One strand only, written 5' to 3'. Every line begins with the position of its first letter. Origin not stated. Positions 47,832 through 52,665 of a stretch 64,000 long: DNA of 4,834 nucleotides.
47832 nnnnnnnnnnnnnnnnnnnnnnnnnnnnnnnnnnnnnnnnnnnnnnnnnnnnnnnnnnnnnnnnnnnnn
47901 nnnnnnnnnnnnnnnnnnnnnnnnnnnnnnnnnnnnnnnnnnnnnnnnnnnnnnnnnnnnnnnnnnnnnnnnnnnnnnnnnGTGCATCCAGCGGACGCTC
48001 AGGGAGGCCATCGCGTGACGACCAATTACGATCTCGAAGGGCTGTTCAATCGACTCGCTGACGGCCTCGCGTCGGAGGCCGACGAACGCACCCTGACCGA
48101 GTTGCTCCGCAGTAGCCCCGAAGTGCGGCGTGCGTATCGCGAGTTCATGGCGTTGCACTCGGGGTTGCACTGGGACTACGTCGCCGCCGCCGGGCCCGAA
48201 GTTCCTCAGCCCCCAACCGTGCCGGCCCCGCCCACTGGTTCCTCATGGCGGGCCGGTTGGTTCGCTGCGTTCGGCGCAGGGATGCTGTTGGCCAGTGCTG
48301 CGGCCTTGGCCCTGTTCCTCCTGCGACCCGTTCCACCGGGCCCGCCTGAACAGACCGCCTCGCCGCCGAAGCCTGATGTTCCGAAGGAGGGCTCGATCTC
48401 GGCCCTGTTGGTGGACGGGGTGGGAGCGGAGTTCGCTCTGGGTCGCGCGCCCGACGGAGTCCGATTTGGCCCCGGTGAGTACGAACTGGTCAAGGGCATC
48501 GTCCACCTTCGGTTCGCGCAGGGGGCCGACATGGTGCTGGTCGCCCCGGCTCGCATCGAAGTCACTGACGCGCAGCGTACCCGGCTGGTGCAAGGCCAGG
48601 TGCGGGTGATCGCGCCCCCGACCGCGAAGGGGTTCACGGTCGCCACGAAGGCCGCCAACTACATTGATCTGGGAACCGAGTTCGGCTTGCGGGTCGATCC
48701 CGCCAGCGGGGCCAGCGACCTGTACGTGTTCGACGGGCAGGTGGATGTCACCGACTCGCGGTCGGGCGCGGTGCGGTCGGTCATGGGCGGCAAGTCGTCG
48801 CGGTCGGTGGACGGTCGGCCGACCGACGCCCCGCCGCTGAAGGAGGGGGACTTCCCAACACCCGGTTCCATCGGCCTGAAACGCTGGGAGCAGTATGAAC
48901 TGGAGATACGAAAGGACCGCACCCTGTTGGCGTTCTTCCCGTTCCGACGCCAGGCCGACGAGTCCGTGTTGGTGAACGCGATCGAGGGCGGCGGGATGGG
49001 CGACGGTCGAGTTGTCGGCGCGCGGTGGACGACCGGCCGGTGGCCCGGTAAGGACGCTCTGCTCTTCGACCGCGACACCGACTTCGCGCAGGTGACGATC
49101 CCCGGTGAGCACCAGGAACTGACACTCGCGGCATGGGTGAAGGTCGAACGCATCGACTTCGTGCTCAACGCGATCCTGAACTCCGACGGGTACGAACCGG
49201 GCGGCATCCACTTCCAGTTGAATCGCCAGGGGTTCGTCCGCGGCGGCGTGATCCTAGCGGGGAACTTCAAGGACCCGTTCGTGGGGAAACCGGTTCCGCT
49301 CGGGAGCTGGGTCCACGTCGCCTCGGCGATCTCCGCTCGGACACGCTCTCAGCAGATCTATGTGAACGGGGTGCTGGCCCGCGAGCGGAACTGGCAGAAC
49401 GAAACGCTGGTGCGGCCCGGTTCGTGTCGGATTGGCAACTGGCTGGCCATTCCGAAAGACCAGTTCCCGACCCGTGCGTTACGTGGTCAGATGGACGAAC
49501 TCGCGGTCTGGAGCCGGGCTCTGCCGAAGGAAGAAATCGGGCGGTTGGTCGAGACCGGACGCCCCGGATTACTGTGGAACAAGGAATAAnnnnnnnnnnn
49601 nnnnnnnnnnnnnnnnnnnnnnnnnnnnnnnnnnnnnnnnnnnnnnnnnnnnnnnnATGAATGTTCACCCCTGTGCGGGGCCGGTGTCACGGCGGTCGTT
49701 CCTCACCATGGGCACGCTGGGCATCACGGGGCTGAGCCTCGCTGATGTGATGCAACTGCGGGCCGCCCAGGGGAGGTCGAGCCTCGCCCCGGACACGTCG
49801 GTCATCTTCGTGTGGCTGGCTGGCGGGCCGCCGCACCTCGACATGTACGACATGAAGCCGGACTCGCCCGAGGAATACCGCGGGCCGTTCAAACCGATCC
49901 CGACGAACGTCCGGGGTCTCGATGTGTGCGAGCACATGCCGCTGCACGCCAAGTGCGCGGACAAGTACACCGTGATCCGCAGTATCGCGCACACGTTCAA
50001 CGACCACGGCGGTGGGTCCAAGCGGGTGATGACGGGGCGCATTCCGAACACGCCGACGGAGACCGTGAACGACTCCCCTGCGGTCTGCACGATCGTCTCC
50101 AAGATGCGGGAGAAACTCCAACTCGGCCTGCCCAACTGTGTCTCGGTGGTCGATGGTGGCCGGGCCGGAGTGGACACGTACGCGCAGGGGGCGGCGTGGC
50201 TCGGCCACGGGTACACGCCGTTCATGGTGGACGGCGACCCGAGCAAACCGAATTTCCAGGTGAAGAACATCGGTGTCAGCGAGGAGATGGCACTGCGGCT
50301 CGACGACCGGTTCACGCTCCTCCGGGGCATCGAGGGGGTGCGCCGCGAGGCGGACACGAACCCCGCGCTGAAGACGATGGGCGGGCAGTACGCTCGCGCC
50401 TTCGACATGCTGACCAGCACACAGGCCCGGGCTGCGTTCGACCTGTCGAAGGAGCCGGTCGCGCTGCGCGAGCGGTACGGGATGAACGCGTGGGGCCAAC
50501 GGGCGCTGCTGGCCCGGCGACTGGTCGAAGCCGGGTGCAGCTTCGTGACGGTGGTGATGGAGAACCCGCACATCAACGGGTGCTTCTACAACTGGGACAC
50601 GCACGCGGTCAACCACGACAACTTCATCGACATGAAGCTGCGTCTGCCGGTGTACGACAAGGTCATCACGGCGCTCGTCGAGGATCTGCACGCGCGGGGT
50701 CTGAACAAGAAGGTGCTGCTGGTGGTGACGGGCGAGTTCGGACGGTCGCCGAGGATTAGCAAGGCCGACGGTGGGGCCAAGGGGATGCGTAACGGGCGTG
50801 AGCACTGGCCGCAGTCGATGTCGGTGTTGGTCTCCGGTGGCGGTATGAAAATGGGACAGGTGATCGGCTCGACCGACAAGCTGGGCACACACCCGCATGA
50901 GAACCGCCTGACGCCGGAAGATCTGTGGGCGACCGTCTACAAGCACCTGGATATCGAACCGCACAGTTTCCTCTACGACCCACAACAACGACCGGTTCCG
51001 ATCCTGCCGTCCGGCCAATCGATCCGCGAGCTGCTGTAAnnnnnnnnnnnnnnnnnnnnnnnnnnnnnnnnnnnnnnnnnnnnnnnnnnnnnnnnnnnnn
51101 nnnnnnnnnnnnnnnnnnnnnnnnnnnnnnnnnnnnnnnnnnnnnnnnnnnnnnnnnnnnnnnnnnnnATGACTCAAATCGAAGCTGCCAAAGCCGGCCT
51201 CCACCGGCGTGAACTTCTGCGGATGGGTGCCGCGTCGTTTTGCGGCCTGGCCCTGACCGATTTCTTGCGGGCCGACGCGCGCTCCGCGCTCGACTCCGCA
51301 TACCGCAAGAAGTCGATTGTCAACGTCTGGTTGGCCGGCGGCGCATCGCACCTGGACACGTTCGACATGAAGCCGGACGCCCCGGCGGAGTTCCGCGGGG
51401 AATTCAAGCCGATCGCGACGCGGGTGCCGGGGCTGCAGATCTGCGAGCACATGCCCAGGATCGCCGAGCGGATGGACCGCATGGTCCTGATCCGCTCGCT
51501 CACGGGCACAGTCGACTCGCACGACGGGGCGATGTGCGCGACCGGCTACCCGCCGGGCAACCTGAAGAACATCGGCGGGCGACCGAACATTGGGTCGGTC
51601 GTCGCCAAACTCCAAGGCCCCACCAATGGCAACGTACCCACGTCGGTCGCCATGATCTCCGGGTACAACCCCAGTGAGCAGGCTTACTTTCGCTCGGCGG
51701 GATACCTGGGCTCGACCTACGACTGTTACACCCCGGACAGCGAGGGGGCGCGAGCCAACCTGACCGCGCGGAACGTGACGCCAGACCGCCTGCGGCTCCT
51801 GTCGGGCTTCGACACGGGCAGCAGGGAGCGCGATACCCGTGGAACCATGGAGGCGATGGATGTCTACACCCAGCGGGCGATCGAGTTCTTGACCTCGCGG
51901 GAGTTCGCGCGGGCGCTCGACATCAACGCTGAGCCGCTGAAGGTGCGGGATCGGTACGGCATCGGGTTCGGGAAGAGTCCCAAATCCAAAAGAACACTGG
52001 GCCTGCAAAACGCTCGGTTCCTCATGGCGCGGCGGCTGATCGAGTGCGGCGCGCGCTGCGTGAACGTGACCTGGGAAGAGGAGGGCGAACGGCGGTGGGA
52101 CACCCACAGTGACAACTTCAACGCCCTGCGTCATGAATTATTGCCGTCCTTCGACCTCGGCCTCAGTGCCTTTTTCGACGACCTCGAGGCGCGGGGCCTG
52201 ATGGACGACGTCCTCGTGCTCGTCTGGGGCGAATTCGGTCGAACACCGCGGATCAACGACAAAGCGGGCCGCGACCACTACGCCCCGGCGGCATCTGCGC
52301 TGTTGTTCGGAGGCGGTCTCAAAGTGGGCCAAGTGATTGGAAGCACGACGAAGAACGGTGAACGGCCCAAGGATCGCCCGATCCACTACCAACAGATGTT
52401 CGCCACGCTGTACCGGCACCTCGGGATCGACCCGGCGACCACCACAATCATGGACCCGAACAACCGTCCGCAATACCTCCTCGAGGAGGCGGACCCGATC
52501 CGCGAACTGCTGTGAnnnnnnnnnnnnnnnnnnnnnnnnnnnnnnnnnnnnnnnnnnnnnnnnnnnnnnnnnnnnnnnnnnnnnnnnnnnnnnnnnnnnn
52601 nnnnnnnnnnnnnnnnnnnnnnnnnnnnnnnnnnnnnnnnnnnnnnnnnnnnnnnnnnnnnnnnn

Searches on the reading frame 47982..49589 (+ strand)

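Call 11: search_protein_families(library=pfam, proteins=[window:47982-49589:+], max_evalue=0.001)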
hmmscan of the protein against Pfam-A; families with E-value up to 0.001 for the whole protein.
window:47982-49589:+ (535 aa): 2 families
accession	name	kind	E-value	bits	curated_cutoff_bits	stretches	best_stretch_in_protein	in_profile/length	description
PF13385.13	Laminin_G_3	-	2.3e-17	63.9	27.6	1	377-519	16-150/151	Concanavalin A-like lectin/glucanases superfamily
PF04773.18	FecR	-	3.5e-06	27.8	24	1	172-254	9-96/97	FecR protein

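Call 35: search_protein_families(library=ncbifam, proteins=[window:47982-49589:+])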
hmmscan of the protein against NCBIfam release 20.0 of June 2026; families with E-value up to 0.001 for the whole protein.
window:47982-49589:+ (535 aa): 0 families

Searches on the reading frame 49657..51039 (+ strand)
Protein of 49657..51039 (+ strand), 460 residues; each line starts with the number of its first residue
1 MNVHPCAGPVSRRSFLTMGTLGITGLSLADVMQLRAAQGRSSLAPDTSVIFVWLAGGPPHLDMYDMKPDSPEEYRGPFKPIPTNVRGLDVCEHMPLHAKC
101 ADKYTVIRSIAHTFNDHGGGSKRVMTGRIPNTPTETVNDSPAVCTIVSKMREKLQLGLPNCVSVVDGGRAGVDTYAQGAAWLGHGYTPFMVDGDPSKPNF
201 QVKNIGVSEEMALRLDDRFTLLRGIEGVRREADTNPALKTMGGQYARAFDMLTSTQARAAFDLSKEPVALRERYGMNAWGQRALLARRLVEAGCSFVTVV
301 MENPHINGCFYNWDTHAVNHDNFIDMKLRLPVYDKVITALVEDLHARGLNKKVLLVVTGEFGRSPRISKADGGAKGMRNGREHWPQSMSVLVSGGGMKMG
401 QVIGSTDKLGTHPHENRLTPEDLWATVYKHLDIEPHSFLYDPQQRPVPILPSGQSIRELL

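Call 35: search_protein_families(library=ncbifam, proteins=[window:49657-51039:+])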
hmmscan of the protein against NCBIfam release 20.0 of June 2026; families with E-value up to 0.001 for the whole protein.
window:49657-51039:+ (460 aa): 0 families

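Call 62: search_protein_families(library=pfam, proteins=[window:49657-51039:+], max_evalue=0.00001)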
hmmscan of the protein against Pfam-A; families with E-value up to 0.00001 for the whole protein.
window:49657-51039:+ (460 aa): 1 family
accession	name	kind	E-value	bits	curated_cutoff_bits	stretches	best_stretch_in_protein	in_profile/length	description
PF07394.17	DUF1501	-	1.2e-80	272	27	1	47-460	2-390/390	Protein of unknown function (DUF1501)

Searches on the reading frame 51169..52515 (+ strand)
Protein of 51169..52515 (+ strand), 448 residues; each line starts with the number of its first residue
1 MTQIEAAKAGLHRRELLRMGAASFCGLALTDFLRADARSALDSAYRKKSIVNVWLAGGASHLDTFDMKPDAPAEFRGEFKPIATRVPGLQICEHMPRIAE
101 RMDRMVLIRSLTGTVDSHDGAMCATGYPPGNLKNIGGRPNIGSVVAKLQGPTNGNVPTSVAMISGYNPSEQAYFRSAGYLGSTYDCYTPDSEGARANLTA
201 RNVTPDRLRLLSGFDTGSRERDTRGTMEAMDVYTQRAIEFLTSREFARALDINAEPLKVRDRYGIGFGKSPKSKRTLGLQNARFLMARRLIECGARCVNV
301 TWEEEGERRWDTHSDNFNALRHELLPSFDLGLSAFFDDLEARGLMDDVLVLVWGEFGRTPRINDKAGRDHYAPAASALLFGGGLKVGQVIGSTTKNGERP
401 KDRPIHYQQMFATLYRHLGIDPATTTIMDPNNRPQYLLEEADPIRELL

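Call 35: search_protein_families(library=ncbifam, proteins=[window:51169-52515:+])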
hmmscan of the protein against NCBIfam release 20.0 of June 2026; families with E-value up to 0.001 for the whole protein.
window:51169-52515:+ (448 aa): 0 families

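Call 62: search_protein_families(library=pfam, proteins=[window:51169-52515:+], max_evalue=0.00001)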
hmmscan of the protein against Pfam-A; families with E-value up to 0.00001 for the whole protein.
window:51169-52515:+ (448 aa): 1 family
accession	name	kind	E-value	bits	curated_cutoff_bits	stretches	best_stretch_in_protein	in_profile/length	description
PF07394.17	DUF1501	-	2.1e-83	281.1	27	1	48-448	2-390/390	Protein of unknown function (DUF1501)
